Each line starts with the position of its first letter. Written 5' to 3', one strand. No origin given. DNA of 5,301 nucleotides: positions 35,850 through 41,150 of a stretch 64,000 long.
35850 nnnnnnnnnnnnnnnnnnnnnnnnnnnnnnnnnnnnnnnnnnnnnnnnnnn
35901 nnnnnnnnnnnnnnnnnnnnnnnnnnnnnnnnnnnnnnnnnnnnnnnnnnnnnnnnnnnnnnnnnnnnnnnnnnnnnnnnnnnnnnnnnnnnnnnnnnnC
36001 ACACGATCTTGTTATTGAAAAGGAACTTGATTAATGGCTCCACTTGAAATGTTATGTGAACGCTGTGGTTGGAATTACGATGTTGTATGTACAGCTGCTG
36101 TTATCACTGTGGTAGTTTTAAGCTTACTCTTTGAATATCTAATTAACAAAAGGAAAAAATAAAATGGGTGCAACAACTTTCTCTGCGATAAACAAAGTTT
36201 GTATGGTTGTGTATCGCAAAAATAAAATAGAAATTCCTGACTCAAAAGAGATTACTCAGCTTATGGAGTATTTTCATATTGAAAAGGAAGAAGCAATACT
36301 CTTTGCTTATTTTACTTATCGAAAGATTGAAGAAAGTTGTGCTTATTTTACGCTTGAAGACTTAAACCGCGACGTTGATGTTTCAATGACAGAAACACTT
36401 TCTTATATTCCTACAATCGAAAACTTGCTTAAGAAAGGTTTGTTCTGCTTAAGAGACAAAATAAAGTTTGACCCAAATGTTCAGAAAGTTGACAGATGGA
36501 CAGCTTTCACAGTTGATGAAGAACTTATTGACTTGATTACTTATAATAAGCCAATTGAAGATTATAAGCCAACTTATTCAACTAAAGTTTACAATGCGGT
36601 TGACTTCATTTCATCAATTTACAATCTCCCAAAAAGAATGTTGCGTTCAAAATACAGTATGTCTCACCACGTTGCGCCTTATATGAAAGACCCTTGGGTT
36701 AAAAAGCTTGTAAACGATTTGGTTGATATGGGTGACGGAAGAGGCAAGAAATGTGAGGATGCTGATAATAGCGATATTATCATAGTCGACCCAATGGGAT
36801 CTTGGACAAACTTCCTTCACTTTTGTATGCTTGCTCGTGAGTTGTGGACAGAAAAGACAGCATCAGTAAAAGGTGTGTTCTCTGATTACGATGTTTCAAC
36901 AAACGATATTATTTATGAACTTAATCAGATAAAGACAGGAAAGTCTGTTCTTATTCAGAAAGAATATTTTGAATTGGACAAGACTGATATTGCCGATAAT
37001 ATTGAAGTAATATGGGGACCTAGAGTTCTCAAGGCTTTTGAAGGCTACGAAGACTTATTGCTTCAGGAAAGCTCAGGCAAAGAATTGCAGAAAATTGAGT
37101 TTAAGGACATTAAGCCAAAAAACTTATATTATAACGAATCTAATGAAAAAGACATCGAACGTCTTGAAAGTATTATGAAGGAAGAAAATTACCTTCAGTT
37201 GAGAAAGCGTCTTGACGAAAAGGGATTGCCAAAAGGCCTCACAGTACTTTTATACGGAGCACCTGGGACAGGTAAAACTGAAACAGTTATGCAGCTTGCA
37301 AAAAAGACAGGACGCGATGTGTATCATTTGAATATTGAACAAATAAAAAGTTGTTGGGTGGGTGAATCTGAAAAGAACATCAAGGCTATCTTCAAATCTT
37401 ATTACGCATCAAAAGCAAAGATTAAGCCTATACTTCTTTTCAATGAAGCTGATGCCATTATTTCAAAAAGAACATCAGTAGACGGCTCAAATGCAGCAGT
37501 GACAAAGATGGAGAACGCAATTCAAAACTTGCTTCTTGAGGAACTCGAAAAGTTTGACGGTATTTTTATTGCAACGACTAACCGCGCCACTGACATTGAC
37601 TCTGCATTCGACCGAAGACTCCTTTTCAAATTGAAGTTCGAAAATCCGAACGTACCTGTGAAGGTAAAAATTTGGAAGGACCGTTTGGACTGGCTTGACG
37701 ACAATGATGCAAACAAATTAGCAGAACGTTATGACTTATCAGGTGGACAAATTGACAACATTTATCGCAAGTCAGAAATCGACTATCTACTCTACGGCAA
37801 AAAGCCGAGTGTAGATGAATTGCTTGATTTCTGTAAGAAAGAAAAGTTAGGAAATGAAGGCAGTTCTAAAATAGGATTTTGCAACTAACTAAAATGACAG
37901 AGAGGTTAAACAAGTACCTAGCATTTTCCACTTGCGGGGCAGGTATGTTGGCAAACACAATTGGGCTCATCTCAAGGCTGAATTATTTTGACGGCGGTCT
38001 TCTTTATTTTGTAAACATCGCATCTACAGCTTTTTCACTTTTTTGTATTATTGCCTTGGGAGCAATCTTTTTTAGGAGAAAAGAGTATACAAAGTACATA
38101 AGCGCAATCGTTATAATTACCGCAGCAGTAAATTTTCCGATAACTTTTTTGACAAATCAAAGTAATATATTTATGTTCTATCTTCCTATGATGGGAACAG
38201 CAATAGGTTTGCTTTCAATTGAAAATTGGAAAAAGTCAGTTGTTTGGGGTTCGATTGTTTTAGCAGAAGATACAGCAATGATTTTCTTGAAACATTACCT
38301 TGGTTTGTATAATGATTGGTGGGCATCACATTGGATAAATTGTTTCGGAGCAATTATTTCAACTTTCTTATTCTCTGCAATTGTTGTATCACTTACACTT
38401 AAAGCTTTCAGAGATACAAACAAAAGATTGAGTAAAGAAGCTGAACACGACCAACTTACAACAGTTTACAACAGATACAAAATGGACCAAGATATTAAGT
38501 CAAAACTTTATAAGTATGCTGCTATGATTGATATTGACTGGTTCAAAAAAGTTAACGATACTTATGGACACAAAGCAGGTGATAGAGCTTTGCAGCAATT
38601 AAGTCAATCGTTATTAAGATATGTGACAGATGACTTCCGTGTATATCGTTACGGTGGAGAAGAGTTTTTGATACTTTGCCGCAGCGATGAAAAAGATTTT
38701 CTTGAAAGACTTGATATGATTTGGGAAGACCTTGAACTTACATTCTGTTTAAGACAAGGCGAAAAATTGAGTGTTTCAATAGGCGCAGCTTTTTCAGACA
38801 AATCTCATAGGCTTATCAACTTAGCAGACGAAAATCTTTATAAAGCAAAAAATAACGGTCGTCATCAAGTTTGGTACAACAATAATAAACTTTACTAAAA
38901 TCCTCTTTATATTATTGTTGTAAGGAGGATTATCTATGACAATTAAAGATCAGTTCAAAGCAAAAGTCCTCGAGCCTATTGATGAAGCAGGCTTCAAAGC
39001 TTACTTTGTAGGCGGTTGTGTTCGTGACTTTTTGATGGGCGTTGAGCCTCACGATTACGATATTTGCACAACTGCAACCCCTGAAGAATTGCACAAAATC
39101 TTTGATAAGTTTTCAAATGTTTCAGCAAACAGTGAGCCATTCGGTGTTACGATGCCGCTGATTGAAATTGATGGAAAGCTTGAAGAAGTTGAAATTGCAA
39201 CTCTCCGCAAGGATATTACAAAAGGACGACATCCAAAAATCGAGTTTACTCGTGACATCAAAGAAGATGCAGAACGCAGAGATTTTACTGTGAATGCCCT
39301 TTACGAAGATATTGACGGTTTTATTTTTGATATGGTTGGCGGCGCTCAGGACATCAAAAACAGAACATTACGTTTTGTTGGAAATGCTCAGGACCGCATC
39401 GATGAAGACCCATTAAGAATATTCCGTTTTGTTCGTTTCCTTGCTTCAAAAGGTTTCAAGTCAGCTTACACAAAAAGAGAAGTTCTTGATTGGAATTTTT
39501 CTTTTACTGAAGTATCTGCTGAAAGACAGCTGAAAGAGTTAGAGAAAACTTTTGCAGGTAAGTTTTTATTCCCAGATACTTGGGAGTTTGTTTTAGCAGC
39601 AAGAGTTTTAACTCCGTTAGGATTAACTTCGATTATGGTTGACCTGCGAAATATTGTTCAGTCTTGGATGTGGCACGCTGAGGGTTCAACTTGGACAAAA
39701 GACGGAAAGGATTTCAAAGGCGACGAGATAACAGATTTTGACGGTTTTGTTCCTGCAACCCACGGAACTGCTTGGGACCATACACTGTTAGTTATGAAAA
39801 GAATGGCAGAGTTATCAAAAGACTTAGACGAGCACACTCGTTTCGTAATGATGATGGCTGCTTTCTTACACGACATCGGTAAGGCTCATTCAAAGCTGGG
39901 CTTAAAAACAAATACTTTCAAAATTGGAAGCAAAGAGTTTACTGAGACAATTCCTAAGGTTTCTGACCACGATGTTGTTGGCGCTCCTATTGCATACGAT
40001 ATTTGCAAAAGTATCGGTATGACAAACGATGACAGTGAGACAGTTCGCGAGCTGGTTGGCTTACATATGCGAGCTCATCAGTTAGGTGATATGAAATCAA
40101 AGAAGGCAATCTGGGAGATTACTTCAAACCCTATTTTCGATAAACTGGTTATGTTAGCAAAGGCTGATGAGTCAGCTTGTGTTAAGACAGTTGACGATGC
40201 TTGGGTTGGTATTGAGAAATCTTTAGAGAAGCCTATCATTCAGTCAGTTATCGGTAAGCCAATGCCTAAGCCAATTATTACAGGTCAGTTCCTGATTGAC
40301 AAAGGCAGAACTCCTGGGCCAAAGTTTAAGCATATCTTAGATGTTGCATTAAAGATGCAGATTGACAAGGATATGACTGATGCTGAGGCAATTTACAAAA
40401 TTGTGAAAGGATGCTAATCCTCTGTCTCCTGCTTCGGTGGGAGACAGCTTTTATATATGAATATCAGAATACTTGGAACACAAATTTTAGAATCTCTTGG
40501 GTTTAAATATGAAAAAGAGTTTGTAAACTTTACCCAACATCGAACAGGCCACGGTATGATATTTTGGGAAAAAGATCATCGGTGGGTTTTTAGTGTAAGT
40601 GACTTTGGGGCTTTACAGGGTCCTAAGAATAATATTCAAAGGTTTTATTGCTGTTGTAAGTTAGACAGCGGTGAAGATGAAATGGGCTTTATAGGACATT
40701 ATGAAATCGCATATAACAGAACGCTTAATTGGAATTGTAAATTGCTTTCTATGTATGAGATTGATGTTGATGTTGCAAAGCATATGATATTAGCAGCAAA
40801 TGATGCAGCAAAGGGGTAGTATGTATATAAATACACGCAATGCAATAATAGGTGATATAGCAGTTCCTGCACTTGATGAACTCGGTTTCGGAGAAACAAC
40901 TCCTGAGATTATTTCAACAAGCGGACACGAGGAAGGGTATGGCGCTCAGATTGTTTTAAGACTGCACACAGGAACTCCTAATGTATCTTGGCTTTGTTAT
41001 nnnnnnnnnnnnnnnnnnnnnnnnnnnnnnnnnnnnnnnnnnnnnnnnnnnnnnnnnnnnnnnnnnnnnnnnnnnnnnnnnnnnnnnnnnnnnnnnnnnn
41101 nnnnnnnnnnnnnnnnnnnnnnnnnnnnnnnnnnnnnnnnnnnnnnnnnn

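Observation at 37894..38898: Phage-encoded membrane diguanylate cyclase (GGEEF)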

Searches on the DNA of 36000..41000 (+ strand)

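Call 4: search_dna_similar(query=window:36000-41000:+, collection=phages, mode=near, max_rows=30)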
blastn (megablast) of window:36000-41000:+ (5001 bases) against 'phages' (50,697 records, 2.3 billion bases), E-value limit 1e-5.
No match.

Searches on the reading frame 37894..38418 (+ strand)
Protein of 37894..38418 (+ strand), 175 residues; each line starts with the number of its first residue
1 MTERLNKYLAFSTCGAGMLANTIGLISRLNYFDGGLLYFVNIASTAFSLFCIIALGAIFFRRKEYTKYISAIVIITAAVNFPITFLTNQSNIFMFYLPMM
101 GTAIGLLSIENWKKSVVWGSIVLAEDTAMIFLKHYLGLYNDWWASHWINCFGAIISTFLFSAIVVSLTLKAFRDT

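Call 75: search_protein_representatives(protein=window:37894-38418:+)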
Query: 175 residues. Proteins with E-value up to 0.001 (for the whole library): 12; up to 1e-10: 5; up to 1e-30: 2. The best 12 are listed.
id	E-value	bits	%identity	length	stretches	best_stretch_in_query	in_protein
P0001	3.4e-93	326.8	87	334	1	1-175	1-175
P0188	5.6e-79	280.5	91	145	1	1-142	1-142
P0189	4.3e-27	111.7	40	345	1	5-174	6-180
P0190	1.0e-18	84.4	38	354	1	2-175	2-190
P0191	5.3e-16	75.6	35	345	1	3-173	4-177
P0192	2.1e-10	57.3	29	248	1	3-165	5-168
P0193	2.8e-08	50.4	35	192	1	6-113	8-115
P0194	2.5e-07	47.4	37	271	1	76-172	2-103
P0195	5.5e-07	46.2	45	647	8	112-131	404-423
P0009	5.9e-07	46.1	28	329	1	5-167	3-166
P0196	9.5e-07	45.4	29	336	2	7-166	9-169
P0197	4.0e-05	40.2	26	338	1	6-171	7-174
